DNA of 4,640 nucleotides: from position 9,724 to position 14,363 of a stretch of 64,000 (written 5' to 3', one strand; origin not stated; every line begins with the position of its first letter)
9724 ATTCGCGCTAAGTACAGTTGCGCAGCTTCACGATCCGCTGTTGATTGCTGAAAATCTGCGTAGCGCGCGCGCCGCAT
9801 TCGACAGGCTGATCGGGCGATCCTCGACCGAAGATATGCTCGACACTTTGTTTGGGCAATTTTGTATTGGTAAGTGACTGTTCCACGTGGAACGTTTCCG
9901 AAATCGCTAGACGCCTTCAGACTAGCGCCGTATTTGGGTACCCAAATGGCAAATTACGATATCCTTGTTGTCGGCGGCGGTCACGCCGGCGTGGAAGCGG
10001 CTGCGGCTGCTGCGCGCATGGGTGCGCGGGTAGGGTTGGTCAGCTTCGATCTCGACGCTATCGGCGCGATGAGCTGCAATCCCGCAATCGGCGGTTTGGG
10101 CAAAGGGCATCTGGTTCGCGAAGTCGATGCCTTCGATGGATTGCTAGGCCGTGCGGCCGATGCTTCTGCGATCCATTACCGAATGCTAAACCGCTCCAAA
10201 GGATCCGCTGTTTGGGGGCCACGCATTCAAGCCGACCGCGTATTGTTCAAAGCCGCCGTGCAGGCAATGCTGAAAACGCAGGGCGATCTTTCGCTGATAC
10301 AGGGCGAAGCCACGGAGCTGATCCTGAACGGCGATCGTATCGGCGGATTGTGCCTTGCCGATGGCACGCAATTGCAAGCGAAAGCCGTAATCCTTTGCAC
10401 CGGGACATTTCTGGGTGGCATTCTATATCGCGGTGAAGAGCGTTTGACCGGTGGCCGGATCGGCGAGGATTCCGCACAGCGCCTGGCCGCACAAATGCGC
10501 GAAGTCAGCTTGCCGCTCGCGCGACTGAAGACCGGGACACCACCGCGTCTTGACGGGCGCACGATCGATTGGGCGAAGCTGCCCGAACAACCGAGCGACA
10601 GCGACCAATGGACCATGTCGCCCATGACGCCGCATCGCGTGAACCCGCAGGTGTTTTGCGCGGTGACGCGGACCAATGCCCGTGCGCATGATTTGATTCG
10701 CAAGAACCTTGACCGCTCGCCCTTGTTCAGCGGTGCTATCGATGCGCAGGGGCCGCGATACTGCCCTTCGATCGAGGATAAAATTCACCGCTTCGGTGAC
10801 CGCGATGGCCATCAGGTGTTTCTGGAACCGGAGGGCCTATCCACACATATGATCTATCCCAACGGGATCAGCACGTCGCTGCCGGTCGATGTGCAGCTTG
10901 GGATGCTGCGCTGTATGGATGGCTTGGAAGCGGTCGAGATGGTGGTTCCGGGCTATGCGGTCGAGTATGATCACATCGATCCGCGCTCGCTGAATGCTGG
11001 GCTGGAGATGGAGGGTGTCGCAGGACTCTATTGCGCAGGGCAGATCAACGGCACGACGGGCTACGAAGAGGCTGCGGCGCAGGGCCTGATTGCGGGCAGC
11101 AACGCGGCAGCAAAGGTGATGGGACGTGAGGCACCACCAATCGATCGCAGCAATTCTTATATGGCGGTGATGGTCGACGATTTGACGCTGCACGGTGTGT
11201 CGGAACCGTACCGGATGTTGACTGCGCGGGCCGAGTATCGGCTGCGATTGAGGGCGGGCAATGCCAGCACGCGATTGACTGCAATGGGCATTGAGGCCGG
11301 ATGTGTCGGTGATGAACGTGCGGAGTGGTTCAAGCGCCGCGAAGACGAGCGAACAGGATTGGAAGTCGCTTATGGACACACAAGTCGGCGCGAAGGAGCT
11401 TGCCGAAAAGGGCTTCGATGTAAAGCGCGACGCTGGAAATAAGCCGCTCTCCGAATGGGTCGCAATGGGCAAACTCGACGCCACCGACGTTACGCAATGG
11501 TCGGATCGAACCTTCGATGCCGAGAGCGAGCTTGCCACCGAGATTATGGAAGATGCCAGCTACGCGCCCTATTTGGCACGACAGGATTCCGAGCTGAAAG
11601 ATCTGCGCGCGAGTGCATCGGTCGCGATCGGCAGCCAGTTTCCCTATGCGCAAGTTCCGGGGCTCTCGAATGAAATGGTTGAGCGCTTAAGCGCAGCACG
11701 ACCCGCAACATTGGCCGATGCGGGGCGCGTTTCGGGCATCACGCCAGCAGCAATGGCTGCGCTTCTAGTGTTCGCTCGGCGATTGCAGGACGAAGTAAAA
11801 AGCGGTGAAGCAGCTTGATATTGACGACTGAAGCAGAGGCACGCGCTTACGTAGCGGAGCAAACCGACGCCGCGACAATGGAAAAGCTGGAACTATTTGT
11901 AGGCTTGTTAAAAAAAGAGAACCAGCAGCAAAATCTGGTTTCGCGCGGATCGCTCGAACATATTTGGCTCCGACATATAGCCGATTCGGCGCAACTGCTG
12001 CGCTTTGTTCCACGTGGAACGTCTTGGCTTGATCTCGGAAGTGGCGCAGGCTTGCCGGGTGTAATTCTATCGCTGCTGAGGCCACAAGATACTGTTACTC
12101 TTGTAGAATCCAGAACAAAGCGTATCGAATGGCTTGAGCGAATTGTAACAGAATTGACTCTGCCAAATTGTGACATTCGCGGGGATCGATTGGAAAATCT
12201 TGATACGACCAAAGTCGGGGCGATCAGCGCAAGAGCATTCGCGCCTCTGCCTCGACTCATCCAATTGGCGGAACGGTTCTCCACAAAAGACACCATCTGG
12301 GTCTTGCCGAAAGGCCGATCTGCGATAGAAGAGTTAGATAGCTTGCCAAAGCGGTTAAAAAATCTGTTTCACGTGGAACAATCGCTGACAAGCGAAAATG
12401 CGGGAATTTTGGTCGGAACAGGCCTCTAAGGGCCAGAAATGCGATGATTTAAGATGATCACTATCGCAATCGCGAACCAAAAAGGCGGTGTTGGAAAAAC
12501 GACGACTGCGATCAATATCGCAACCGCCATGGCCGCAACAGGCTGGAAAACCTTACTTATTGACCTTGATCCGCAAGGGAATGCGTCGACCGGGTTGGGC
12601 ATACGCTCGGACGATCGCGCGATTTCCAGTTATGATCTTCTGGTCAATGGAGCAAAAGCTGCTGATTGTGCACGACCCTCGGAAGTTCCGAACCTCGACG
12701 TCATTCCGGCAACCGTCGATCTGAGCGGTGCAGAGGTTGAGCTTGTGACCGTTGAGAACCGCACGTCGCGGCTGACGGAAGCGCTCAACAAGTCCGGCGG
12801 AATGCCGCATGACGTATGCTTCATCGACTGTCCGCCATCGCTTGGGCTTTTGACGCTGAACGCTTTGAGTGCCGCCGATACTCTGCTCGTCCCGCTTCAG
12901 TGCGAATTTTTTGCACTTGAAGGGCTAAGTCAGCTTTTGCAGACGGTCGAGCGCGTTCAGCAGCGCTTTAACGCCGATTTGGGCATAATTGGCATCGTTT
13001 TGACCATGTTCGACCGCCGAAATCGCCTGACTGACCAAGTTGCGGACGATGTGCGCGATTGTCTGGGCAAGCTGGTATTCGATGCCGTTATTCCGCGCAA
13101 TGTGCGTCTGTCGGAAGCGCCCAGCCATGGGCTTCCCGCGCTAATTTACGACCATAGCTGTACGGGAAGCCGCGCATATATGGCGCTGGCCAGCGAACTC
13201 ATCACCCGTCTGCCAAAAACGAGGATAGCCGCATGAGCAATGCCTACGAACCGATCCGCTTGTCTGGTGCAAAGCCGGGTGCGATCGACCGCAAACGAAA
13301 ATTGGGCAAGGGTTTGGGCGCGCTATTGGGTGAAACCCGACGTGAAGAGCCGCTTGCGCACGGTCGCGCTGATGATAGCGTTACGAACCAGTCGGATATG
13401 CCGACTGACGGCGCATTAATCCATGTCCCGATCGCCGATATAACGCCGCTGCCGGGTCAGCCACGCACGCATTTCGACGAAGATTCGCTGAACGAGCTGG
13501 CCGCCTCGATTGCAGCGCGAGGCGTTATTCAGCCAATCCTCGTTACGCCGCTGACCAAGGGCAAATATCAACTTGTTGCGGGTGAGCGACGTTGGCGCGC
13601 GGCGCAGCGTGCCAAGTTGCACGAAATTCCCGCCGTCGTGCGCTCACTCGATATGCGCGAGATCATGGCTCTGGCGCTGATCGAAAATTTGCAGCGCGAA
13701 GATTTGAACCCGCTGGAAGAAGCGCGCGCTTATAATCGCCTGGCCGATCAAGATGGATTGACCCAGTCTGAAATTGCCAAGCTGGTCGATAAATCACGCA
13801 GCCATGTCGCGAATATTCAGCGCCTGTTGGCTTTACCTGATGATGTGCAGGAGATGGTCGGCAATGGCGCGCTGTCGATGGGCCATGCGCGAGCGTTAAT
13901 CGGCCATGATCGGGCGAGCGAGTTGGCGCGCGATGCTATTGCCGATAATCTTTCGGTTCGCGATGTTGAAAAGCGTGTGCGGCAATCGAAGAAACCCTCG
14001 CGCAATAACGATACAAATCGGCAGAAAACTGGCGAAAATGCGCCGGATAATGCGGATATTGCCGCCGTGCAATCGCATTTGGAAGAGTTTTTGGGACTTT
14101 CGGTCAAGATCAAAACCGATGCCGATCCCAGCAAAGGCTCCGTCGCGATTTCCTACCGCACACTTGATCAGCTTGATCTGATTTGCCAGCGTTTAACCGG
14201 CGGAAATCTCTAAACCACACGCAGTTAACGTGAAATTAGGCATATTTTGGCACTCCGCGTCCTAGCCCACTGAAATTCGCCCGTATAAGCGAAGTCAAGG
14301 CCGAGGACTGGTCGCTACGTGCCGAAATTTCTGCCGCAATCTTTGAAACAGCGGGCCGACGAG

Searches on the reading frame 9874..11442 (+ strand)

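Call 83: search_protein_families(library=pfam, proteins=[window:9874-11442:+], max_evalue=0.001)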
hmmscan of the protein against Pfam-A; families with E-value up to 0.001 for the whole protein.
window:9874-11442:+ (522 aa): 5 families
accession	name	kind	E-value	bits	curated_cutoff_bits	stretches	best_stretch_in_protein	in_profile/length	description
PF01134.28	GIDA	-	9.6e-147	489.5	22.1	1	29-418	1-390/391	Glucose inhibited division protein A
PF12831.13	FAD_oxidored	-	5.2e-12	46.2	27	1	29-211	1-180/416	FAD dependent oxidoreductase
PF07992.20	Pyr_redox_2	-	9.5e-07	29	26.1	1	28-179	1-110/291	Pyridine nucleotide-disulphide oxidoreductase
PF01262.27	AlaDh_PNT_C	-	0.00038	20.4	23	1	28-59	29-60/214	Alanine dehydrogenase/PNT, C-terminal domain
PF00070.33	Pyr_redox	-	0.00084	20.2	22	0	30-57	2-29/82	Pyridine nucleotide-disulphide oxidoreductase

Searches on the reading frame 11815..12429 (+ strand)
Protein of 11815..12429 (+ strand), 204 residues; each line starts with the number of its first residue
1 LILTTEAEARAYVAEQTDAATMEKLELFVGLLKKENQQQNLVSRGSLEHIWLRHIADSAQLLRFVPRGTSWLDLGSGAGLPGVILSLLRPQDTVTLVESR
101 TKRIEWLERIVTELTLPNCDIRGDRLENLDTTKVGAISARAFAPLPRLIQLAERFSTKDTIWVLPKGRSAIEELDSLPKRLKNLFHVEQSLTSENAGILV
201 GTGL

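Call 83: search_protein_families(library=pfam, proteins=[window:11815-12429:+], max_evalue=0.001)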
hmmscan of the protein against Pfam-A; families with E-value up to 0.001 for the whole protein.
window:11815-12429:+ (204 aa): 1 family
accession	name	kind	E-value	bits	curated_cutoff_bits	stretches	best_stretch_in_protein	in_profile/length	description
PF02527.21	GidB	-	3.6e-39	134.5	27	1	22-191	2-173/184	rRNA small subunit methyltransferase G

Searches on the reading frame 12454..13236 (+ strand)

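Call 83: search_protein_families(library=pfam, proteins=[window:12454-13236:+], max_evalue=0.001)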
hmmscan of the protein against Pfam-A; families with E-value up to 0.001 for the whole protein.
window:12454-13236:+ (260 aa): 7 families
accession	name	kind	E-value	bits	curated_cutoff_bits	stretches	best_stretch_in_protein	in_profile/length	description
PF13614.12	AAA_31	-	2.5e-59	200.6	27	1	3-177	3-176/177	AAA domain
PF01656.29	CbiA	-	5e-31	107.7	25.4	1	4-228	1-124/125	CobQ/CobB/MinD/ParA nucleotide binding domain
PF09140.17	MipZ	-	7.5e-13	48.8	20.7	1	4-161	3-142/262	ATPase MipZ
PF10609.15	ParA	-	8.1e-09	35.7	27.1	1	3-135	5-128/246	NUBPL iron-transfer P-loop NTPase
PF00142.24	Fer4_NifH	-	1.5e-07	31.7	25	1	9-44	7-42/271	4Fe-4S iron sulfur cluster binding proteins, NifH/frxC family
PF02374.21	ArsA_ATPase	-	2.6e-06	27.3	24.3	1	9-45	8-44/305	Anion-transporting ATPase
PF06564.18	CBP_BcsQ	-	8.1e-05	22.7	21.3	1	1-151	1-148/234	Cellulose biosynthesis protein BcsQ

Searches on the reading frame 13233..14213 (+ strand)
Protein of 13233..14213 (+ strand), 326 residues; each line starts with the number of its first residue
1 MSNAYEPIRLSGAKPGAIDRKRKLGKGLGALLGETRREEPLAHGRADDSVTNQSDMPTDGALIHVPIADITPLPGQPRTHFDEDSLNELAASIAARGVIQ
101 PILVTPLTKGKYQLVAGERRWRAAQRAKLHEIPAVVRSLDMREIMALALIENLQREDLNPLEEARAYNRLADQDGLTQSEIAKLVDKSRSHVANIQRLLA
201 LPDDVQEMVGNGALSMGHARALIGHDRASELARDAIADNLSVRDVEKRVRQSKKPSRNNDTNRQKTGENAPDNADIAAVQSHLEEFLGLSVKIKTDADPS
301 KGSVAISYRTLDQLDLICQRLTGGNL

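Call 83: search_protein_families(library=pfam, proteins=[window:13233-14213:+], max_evalue=0.001)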
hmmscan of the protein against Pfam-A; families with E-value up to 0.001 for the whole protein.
window:13233-14213:+ (326 aa): 4 families
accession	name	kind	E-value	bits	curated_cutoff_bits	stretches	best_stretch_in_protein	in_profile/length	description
PF02195.25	ParB_N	-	7.7e-33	112.9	26.3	1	62-154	3-95/95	ParB N-terminal domain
PF17762.8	HTH_ParB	-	4.8e-32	110.6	22.6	1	156-253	1-101/102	ParB HTH domain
PF23552.2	ParB_C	-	1.5e-12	47.2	23.8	1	273-321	2-49/50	ParB dimerisation domain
PF08535.16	KorB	-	7.1e-05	23.1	22.3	0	174-213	2-41/89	KorB domain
